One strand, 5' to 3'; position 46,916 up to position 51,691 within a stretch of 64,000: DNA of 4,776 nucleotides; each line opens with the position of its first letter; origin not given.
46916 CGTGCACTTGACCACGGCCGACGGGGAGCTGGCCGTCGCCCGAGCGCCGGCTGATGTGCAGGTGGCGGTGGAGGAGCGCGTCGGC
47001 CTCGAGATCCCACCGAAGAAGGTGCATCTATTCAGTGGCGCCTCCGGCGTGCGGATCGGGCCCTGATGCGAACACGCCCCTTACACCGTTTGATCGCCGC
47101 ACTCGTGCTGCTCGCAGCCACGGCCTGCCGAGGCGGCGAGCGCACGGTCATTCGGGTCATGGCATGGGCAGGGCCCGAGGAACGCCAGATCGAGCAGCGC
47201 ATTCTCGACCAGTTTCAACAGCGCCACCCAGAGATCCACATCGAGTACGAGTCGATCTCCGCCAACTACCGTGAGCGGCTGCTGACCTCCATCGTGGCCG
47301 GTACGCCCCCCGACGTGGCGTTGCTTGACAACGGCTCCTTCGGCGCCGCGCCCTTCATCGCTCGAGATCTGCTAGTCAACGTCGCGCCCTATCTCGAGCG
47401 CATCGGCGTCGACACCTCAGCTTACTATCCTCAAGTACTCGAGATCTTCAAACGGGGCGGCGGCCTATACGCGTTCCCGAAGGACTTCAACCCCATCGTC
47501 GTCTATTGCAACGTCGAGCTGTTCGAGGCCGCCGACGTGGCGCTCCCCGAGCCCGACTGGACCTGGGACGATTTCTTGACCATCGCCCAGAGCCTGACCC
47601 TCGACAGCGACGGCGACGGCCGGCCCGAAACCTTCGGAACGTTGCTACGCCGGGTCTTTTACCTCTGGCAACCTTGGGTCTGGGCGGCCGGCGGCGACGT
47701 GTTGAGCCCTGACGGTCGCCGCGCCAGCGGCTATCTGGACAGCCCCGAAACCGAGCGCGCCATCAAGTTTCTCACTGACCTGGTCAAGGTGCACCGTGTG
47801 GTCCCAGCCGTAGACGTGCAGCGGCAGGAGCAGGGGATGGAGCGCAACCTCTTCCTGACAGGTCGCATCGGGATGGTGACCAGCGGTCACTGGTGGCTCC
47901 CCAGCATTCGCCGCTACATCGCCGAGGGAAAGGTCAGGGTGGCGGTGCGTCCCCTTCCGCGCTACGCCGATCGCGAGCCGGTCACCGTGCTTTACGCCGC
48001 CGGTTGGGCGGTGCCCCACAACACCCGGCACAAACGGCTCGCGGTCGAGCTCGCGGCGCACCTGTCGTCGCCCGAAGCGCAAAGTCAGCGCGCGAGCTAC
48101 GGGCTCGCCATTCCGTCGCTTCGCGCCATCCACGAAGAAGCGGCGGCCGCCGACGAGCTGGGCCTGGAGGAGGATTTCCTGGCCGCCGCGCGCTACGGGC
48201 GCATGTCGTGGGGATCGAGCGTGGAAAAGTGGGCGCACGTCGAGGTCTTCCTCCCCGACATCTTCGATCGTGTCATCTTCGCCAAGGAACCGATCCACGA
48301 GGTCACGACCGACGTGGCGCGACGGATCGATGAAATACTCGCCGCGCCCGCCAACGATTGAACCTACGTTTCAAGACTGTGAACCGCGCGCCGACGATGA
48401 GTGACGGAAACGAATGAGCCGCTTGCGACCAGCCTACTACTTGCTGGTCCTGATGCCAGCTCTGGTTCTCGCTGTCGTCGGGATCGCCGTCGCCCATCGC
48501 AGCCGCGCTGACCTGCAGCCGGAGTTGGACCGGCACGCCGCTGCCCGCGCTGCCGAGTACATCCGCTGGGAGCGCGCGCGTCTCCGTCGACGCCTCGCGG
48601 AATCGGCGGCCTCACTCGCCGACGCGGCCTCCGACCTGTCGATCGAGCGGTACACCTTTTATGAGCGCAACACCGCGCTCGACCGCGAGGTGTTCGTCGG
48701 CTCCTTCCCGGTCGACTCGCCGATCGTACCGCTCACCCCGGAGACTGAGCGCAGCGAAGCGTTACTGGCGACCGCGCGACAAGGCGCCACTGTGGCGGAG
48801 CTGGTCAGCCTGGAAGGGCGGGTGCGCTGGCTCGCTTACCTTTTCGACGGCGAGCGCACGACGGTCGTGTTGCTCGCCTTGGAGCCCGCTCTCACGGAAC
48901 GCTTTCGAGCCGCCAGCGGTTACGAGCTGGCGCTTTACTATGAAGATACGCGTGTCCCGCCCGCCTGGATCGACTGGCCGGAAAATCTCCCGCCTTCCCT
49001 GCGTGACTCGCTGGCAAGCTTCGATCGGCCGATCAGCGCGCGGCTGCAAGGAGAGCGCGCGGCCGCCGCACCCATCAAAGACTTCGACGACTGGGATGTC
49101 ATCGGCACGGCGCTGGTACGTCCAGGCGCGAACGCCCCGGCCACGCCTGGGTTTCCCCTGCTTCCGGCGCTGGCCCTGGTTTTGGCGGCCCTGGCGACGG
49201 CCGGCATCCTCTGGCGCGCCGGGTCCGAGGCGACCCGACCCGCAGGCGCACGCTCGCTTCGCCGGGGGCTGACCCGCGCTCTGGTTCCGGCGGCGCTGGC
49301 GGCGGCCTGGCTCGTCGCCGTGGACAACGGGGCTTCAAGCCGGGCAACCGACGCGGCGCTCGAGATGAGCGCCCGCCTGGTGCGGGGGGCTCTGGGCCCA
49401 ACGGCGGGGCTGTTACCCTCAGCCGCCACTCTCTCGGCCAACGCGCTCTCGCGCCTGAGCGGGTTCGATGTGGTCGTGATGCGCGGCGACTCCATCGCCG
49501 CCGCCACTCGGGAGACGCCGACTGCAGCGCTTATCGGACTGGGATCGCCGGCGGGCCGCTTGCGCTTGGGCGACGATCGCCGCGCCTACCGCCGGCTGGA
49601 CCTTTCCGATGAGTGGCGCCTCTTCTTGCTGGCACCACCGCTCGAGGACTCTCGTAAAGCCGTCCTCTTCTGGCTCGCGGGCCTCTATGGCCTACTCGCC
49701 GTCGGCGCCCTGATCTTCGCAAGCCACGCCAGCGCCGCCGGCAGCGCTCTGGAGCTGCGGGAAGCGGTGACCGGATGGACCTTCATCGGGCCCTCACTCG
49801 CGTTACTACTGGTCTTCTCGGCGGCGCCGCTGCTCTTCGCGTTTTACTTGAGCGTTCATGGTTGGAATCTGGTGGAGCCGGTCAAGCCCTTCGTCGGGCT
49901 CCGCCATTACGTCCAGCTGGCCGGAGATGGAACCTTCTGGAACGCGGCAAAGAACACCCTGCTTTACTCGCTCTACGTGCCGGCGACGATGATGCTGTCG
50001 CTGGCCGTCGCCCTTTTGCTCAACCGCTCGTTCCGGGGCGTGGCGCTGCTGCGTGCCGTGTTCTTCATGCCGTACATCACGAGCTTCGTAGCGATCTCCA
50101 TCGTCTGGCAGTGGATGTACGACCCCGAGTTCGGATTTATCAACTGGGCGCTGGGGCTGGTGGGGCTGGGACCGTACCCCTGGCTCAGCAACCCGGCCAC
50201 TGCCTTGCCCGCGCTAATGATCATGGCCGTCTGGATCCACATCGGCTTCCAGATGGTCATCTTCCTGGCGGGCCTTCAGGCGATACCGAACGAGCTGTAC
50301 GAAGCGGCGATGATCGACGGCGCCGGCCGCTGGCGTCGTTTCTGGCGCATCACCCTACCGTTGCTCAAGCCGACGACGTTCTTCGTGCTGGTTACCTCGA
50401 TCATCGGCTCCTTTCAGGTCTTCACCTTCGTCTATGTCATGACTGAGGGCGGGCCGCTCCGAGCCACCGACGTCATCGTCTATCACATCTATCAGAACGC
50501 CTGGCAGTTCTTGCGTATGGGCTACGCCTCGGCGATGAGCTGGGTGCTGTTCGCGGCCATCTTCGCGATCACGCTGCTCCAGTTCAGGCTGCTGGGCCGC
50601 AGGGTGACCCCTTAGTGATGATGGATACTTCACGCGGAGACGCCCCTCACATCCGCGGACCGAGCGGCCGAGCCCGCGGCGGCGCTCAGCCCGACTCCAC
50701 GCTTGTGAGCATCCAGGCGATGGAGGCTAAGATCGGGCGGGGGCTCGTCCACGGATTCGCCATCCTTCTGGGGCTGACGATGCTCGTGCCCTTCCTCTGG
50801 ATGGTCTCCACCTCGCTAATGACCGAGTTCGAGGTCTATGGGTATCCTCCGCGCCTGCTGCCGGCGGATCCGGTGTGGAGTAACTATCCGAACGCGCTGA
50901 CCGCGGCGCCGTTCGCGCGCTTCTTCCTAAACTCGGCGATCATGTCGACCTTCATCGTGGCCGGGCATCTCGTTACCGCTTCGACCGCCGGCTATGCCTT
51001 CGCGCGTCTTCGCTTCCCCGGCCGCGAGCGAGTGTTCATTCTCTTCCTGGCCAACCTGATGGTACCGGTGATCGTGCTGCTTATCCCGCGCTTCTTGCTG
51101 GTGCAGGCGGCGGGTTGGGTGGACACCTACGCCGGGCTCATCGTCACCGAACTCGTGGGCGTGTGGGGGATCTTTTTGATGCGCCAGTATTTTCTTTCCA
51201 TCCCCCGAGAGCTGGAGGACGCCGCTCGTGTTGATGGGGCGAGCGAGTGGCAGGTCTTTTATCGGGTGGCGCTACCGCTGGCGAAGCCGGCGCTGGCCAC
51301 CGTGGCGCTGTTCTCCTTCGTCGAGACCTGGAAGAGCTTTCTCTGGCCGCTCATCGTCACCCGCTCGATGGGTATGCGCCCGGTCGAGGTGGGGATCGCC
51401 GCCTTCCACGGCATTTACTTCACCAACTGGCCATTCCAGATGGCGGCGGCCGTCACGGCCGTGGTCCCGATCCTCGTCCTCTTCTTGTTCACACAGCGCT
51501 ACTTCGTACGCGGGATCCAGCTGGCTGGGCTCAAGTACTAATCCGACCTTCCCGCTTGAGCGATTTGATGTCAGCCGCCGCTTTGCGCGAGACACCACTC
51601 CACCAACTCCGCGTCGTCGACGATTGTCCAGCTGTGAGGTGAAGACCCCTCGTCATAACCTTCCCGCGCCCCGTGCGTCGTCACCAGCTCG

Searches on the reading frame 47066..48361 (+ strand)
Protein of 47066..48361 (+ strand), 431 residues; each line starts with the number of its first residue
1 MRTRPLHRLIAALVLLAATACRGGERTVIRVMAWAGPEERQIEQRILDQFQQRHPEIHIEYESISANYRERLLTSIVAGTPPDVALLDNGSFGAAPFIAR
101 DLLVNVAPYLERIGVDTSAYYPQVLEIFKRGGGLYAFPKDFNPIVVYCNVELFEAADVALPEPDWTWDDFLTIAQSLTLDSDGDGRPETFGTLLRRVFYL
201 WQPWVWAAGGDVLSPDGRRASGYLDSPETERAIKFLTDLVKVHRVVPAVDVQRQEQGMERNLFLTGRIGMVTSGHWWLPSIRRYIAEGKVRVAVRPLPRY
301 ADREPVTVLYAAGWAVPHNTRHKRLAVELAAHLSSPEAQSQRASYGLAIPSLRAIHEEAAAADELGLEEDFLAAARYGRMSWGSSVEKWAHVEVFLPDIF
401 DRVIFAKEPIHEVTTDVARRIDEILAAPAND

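Call 23: search_protein_families(library=pfam, proteins=[window:47066-48361:+], max_evalue=0.00001)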
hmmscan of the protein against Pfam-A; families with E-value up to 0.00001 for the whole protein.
window:47066-48361:+ (431 aa): 2 families
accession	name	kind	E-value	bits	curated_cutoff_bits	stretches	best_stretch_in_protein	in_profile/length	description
PF01547.30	SBP_bac_1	-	3.1e-35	123.1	26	1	41-339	9-306/307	Bacterial extracellular solute-binding protein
PF13416.11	SBP_bac_8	-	1e-28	101.4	27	1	47-354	3-264/279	Bacterial extracellular solute-binding protein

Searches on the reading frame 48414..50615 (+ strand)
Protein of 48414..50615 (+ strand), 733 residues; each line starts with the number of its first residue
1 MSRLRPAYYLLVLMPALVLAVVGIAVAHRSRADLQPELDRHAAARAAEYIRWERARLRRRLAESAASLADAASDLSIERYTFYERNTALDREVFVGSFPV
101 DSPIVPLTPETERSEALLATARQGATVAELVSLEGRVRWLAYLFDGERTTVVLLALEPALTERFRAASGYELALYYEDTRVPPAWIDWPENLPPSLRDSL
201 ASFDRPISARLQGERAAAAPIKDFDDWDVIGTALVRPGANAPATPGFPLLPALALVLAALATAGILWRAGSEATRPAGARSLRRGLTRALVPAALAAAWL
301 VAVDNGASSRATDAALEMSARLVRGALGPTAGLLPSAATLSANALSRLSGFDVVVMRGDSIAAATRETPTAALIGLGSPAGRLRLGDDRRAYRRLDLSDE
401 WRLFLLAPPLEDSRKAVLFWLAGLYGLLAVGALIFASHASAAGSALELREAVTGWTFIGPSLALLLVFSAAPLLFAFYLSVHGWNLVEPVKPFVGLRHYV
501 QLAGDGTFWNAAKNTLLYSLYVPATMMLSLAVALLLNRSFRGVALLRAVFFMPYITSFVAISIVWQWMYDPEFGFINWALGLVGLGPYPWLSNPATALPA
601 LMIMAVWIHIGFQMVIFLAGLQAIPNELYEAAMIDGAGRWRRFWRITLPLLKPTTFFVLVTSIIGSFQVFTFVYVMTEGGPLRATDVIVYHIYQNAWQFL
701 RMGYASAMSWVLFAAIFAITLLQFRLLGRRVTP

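Call 23: search_protein_families(library=pfam, proteins=[window:48414-50615:+], max_evalue=0.00001)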
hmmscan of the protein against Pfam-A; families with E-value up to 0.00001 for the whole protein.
window:48414-50615:+ (733 aa): 1 family
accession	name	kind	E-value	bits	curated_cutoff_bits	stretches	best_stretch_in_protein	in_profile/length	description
PF00528.27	BPD_transp_1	-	1.3e-16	61.3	26.4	1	528-731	4-182/184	Binding-protein-dependent transport system inner membrane component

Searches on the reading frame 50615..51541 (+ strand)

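Call 23: search_protein_families(library=pfam, proteins=[window:50615-51541:+], max_evalue=0.00001)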
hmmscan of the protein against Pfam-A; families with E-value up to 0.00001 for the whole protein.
window:50615-51541:+ (308 aa): 1 family
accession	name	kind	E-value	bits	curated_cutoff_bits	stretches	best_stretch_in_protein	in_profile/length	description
PF00528.27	BPD_transp_1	-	2.1e-20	73.6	26.4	1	124-301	3-182/184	Binding-protein-dependent transport system inner membrane component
